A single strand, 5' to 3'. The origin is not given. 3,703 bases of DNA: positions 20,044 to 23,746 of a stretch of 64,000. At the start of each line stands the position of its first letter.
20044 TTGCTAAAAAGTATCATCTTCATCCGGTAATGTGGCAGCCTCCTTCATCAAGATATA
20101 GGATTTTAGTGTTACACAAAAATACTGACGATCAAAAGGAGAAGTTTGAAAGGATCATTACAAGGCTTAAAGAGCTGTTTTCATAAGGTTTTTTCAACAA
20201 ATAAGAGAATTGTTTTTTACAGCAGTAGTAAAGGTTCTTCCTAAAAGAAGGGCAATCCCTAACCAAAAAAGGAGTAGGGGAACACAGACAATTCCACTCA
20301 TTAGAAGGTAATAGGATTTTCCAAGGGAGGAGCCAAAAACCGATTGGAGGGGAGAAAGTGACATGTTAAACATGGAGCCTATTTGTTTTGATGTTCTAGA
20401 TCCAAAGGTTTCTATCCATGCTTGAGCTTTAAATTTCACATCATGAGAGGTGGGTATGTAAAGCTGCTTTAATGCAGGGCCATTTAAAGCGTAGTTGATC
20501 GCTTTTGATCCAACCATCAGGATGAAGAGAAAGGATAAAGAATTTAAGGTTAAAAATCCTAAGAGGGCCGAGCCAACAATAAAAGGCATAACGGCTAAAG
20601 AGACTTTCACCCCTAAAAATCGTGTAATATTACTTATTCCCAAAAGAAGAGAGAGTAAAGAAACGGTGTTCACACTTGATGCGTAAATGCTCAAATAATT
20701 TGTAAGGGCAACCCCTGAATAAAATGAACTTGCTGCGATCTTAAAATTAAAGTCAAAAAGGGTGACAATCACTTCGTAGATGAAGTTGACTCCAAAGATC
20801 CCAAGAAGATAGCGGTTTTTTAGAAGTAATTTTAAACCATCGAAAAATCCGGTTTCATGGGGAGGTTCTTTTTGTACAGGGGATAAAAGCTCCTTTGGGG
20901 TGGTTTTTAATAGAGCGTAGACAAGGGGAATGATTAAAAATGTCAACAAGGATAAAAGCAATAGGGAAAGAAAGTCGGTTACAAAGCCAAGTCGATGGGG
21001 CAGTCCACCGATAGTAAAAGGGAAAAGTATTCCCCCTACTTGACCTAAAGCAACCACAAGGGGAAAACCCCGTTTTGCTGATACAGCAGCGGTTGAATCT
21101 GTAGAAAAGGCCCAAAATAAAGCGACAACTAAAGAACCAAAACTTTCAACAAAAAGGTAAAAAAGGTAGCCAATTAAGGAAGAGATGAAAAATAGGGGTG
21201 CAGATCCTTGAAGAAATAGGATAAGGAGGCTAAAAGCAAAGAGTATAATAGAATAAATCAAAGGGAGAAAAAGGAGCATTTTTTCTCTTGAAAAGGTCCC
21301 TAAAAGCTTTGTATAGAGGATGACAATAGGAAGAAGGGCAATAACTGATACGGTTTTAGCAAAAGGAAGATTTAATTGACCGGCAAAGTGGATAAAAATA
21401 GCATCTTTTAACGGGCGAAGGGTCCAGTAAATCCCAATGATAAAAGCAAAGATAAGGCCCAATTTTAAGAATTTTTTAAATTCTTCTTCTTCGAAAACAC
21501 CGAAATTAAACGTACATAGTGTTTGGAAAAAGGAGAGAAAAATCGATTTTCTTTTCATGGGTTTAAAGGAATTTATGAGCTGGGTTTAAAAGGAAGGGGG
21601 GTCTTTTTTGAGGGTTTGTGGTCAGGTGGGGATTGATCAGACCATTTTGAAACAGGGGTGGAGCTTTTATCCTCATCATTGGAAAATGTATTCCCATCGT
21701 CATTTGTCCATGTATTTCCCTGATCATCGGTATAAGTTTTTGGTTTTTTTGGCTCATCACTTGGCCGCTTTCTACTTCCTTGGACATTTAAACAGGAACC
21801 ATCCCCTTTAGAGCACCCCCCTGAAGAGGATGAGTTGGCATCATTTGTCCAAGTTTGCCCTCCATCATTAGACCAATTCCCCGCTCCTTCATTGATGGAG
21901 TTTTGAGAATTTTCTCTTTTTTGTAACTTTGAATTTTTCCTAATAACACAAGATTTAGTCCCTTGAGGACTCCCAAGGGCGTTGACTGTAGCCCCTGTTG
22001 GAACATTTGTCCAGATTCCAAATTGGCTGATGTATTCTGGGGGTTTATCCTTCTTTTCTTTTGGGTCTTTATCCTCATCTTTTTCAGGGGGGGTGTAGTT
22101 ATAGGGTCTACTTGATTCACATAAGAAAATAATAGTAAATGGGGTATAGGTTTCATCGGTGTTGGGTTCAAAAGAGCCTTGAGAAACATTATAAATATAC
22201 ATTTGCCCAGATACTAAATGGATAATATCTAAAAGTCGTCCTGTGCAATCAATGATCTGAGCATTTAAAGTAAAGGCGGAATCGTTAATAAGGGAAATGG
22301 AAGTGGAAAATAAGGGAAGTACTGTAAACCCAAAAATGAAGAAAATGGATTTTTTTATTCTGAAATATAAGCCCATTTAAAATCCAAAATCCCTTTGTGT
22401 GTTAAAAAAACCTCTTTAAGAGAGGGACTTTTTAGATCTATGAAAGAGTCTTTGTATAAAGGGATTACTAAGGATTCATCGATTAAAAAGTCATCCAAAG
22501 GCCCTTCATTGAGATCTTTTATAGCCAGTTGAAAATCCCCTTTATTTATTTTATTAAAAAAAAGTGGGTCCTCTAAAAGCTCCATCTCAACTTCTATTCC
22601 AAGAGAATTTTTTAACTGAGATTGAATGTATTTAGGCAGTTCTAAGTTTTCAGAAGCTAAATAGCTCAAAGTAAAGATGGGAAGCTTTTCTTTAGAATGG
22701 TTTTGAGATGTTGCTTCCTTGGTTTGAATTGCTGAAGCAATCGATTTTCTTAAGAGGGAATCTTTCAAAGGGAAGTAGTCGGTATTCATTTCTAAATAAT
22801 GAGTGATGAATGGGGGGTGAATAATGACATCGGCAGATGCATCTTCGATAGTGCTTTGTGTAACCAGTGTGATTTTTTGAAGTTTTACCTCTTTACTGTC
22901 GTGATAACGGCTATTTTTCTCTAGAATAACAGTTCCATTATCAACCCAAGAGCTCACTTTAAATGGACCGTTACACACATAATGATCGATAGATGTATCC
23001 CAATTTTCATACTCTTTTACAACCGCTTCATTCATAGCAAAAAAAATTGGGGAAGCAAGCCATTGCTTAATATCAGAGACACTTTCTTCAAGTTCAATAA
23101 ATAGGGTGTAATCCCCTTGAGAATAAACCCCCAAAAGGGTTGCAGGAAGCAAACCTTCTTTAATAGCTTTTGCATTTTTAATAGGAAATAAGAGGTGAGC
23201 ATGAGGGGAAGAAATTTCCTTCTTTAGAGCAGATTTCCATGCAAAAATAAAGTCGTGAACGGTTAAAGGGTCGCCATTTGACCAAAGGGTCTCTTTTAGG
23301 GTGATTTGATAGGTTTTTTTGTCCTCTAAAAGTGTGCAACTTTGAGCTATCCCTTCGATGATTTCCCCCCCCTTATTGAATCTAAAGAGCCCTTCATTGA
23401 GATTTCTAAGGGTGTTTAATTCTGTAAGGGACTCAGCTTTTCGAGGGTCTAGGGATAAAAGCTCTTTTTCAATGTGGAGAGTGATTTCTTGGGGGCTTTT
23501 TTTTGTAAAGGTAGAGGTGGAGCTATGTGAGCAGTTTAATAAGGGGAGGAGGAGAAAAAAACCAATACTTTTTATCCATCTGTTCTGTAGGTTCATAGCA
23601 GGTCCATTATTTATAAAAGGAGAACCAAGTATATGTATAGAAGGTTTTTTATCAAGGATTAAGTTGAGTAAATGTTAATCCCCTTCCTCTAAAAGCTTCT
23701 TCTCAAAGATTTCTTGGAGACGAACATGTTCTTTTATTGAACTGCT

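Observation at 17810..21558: Two short TLC/NTT-family transporter paralogues bracketing a LysR regulator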

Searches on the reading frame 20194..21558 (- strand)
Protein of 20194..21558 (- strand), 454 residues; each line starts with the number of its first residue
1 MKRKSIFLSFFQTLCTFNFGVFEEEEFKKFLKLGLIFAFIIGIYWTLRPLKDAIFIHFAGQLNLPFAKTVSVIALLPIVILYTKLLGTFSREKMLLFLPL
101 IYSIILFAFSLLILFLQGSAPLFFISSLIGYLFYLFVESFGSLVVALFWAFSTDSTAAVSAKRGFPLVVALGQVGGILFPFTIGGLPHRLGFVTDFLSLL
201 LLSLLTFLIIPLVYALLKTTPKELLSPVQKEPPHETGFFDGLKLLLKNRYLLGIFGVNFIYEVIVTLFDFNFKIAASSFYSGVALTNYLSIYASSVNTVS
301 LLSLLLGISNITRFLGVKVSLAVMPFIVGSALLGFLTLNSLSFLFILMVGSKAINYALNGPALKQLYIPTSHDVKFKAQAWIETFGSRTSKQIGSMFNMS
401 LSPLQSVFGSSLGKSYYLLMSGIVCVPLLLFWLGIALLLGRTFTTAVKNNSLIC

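Call 3: search_protein_families(library=pfam, proteins=[window:20194-21558:-], max_evalue=0.01)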
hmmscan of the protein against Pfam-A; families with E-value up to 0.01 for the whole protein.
window:20194-21558:- (454 aa): 1 family
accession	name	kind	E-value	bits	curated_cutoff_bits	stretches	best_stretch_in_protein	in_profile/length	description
PF03219.20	TLC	-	3e-16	59.8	21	2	13-338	10-371/491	TLC ATP/ADP transporter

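Call 4: search_protein_families(library=ncbifam, proteins=[window:20194-21558:-], max_evalue=0.01)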
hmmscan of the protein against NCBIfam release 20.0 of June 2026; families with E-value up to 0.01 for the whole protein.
window:20194-21558:- (454 aa): 1 family
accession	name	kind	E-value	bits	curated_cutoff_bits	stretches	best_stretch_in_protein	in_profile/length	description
TIGR00769.1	AAA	superfamily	3.6e-15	55.9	387.2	2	132-441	133-470/472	NTP/NDP exchange transporter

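Call 6: list_cluster_members(proteins=[window:20194-21558:-, window:19308-20186:+, window:17810-19195:-, window:17810-19231:-, window:16758-17279:+, window:22355-23596:-])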
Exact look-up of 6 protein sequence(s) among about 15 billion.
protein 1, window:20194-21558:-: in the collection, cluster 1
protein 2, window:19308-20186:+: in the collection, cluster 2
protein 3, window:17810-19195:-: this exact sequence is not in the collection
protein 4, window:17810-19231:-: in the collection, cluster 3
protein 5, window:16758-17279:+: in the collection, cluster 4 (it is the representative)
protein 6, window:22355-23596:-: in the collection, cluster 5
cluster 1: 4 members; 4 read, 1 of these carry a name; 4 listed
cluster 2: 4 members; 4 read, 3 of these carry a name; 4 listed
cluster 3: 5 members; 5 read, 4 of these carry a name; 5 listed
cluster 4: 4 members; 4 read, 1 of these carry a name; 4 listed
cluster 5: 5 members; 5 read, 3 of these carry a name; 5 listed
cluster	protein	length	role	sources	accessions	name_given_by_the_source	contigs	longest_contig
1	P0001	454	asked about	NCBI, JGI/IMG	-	AAA family ATP:ADP antiporter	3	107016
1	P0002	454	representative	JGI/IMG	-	-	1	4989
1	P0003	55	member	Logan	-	-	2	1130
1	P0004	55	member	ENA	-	-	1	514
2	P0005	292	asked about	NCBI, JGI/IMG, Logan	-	DNA-binding transcriptional LysR family regulator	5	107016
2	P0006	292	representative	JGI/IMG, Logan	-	-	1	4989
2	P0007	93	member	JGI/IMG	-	hypothetical protein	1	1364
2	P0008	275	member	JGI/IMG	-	DNA-binding transcriptional LysR family regulator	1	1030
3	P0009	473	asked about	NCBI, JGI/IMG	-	AAA family ATP:ADP antiporter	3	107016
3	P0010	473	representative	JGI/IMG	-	-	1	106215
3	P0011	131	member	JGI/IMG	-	AAA family ATP:ADP antiporter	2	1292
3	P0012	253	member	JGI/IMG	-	AAA family ATP:ADP antiporter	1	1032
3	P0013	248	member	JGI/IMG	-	AAA family ATP:ADP antiporter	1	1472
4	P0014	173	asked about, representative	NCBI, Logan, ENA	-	-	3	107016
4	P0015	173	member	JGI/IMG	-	5-formyltetrahydrofolate cyclo-ligase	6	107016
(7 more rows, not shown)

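Call 7: find_homologous_proteins(query=window:20194-21558:-)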
Query window:20194-21558:- (454 aa): 1739 proteins with E <= 0.001 among 8000 candidates; the best 120 are listed.
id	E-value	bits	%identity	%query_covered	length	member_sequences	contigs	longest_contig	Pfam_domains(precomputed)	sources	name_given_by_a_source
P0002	3.1e-279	944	99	100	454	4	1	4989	PF03219.21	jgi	-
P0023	1.1e-210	719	75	100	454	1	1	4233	PF03219.21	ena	-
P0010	2.0e-207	708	72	100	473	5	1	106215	PF03219.21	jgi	-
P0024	3.4e-203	694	72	100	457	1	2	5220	PF03219.21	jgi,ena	jgi:AAA family ATP:ADP antiporter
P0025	3.7e-195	667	69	98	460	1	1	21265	PF03219.21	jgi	jgi:ATP:ADP antiporter, AAA family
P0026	1.0e-194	666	69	98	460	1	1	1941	PF03219.21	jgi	jgi:ATP:ADP antiporter, AAA family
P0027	3.0e-194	664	69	100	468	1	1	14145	PF03219.21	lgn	-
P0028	5.3e-193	660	67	100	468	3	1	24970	PF03219.21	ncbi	-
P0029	6.4e-193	660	69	100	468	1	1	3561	PF03219.21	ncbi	-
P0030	8.9e-193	660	68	98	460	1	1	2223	PF03219.21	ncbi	-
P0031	1.9e-192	658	68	100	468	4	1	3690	PF03219.21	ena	-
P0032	2.3e-192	658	68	100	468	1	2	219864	PF03219.21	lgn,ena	-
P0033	2.3e-192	658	68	100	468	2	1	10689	PF03219.21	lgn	-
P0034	3.4e-192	658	68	100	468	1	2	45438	PF03219.21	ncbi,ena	-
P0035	4.4e-192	657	67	100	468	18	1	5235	PF03219.21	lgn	-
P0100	1.9e-187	642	66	100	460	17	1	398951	PF03219.21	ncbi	-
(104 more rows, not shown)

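Call 10: search_solved_structures(query=window:20194-21558:-, max_evalue=1, show_alignments=1)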
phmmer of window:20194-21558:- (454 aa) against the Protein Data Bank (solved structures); distinct sequences matched with E-value up to 1: 0.

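Call 11: find_related_loci(query=window:20194-21558:-, collection=genome_contigs, flank=6000)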
Query window:20194-21558:- (454 aa) in genome_contigs; peptide patterns used: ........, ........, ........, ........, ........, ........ (x = any residue, [..] = any of these).
409 stretches matched a pattern; 198 encode a relative of the query (tblastn E <= 1e-3); the best 80 are kept; 80 distinct loci.
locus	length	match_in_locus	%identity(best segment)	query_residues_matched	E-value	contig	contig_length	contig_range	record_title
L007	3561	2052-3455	69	1-454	0e+0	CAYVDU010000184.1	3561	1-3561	MAG TPA_asm: uncultured bacterium isolate SRP287051_co2_217 genome assembly, contig: NODE_36293_length_3561_cov_4.550770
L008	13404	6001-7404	68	1-454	0e+0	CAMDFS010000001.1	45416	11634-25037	MAG: Chlamydia trachomatis isolate MiH-16apr19-145 genome assembly, contig: MiH-16apr19-C1162, whole genome shotgun sequ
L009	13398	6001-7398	66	1-454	0e+0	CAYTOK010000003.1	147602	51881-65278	MAG TPA_asm: uncultured bacterium isolate SRP286056_co2_187 genome assembly, contig: NODE_81_length_147602_cov_9.174561,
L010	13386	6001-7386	68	2-454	0e+0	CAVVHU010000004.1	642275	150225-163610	MAG: uncultured Chlamydiales bacterium isolate MFD02923.bin.1.43 genome assembly, contig: contig_19585, whole genome sho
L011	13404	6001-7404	66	1-454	0e+0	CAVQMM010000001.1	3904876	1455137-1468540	MAG: uncultured Chlamydiae bacterium isolate MFD00082.bin.1.18 genome assembly, contig: contig_1137, whole genome shotgu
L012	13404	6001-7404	66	1-454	0e+0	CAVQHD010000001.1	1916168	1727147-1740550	MAG: uncultured Rhabdochlamydiaceae bacterium isolate MFD05580.bin.1.47 genome assembly, contig: contig_33168, whole gen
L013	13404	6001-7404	67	1-454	0e+0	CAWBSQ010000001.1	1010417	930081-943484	MAG: uncultured Simkaniaceae bacterium isolate MFD04540.bin.1.17 genome assembly, contig: contig_15636, whole genome sho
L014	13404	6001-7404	66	1-454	0e+0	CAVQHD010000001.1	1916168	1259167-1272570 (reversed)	MAG: uncultured Rhabdochlamydiaceae bacterium isolate MFD05580.bin.1.47 genome assembly, contig: contig_33168, whole gen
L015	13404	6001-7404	68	1-454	0e+0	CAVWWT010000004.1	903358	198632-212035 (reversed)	MAG: uncultured Verrucomicrobiae bacterium isolate MFD09495.bin.1.136 genome assembly, contig: contig_648, whole genome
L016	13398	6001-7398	65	1-454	0e+0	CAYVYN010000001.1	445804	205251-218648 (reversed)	MAG TPA_asm: uncultured bacterium isolate SRP286056_co2_373 genome assembly, contig: NODE_3_length_445804_cov_16.003262,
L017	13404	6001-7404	67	1-454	0e+0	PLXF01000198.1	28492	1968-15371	MAG: Parachlamydiales bacterium isolate palsa_1448 73.20120700_P3D.493_contig_191530, whole genome shotgun sequence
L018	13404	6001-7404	66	1-454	0e+0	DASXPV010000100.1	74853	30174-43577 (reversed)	MAG TPA_asm: Rhabdochlamydiaceae bacterium isolate SMAG_U5417 k141_1340511, whole genome shotgun sequence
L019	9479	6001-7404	66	1-454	0e+0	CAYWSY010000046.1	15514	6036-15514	MAG TPA_asm: uncultured bacterium isolate SRP287051_co1_18 genome assembly, contig: NODE_5159_length_15514_cov_9.575328,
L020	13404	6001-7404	66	1-454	0e+0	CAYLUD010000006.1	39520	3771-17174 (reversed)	MAG TPA_asm: uncultured bacterium isolate SRP173033_co2_248 genome assembly, contig: NODE_306_length_39520_cov_9.664234,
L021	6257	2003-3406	66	1-454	0e+0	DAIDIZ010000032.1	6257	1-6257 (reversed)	MAG TPA_asm: Chlamydiae bacterium isolate clean375 k141_1407415, whole genome shotgun sequence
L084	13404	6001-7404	64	1-454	0e+0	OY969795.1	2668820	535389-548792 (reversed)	MAG: uncultured Parachlamydiaceae bacterium isolate MFD05502.bin.c.3 genome assembly, chromosome: 1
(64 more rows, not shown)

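Call 33: find_homologous_proteins(query=L084:6001-7404:+, max_evalue=1e-50)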
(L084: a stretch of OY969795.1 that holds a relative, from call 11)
Query L084:6001-7404:+ (468 aa): 1638 proteins with E <= 1e-50 among 8000 candidates; the best 120 are listed.
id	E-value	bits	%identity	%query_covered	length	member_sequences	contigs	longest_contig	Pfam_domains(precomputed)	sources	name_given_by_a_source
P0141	3.9e-286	967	93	100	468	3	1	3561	PF03219.21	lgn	-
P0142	2.8e-282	955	92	100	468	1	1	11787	PF03219.21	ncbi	ncbi:MAG: NTP/NDP exchange transporter [Chlamydiales bacterium]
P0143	9.0e-279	943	90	100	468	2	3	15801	PF03219.21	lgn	-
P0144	5.6e-277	937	90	100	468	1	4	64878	PF03219.21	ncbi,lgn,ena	-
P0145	7.7e-273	923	89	100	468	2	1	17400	PF03219.21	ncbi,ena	-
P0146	1.7e-268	909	86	100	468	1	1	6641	PF03219.21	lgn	-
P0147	1.2e-267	906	88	100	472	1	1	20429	PF03219.21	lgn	-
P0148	6.7e-267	904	87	100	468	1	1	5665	PF03219.21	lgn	-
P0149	1.1e-265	900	86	100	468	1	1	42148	PF03219.21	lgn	-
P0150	2.5e-263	892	85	100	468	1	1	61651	PF03219.21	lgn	-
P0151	3.8e-263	891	85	100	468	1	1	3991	PF03219.21,PF07690.22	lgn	-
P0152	1.2e-260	883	85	100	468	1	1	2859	PF03219.21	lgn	-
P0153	1.6e-260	883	84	100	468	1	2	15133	PF03219.21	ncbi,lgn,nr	ncbi:MAG: hypothetical protein H0X29_02930 [Parachlamydiaceae bacterium]|nr:hypothetical protein [Pa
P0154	6.3e-260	881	85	100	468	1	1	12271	PF03219.21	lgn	-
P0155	1.5e-259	880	84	100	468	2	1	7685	PF03219.21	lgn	-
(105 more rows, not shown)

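Call 77: find_encoding_contigs(protein=P0100, flank=3000, max_places=4)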
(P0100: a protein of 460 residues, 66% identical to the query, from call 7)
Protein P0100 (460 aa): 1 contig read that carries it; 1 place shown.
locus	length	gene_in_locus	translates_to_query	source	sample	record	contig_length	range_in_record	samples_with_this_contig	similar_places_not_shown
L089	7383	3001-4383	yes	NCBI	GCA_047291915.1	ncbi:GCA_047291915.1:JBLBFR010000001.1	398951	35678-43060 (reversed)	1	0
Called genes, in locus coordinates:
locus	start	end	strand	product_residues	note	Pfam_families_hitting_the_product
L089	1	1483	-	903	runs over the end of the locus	PF12951:PATR, PF03797:Autotransporter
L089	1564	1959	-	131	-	PF13279:4HBT_2, PF03061:4HBT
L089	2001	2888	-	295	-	PF00126:HTH_1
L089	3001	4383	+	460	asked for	PF03219:TLC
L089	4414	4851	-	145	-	-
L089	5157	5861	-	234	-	PF00588:SpoU_methylase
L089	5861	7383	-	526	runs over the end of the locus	PF00005:ABC_tran, PF02463:SMC_N (faint), PF03193:RsgA_GTPase (faint), PF13555:AAA_29 (faint), PF13304:AAA_21 (faint), PF13401:AAA_22 (faint), PF12848:ABC_tran_Xtn, PF00005:ABC_tran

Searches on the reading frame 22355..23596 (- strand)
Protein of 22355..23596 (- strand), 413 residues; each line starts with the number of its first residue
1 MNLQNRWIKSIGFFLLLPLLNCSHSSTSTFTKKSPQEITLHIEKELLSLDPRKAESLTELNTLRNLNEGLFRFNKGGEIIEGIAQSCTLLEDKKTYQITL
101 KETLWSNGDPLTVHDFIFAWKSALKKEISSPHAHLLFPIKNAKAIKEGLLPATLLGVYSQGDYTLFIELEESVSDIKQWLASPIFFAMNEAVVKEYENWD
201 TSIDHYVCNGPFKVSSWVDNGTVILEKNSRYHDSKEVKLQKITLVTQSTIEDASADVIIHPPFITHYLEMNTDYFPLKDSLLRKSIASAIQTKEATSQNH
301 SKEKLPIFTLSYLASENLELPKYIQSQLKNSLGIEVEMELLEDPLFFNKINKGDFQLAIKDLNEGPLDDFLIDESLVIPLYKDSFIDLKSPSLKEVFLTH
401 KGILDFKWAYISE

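Call 3: search_protein_families(library=pfam, proteins=[window:22355-23596:-], max_evalue=0.01)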
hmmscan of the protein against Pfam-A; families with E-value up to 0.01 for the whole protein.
window:22355-23596:- (413 aa): 1 family
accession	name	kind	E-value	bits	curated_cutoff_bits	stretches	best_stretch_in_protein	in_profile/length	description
PF00496.27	SBP_bac_5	-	1.7e-37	129.8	32.4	2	79-246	2-155/368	Bacterial extracellular solute-binding proteins, family 5 Middle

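Call 4: search_protein_families(library=ncbifam, proteins=[window:22355-23596:-], max_evalue=0.01)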
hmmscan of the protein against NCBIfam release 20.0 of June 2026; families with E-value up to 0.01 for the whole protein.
window:22355-23596:- (413 aa): 6 families
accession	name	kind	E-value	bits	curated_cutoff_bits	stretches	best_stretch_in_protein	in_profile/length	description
NF011684.0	PRK15104.1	equivalog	9.5e-34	117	947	1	41-247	44-252/543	oligopeptide ABC transporter substrate-binding protein OppA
NF007287.0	PRK09755.1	equivalog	1.3e-25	90.3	1098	1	32-245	28-245/535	ABC transporter substrate-binding protein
NF045467.1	Opp4A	equivalog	1.8e-17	62.8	650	1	54-244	54-244/556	oligopeptide ABC transporter substrate-binding protein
TIGR02294.1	nickel_nikA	equivalog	1.4e-10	40.4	393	1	32-244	2-199/501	nickel ABC transporter substrate-binding protein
NF045468.1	Opp5A_nikA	equivalog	6e-08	31.6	600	1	21-247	3-198/488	nickel ABC transporter substrate-binding protein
NF011942.0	PRK15413.1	equivalog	3.5e-07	29.3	594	1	30-244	22-220/512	glutathione ABC transporter substrate-binding protein GsiB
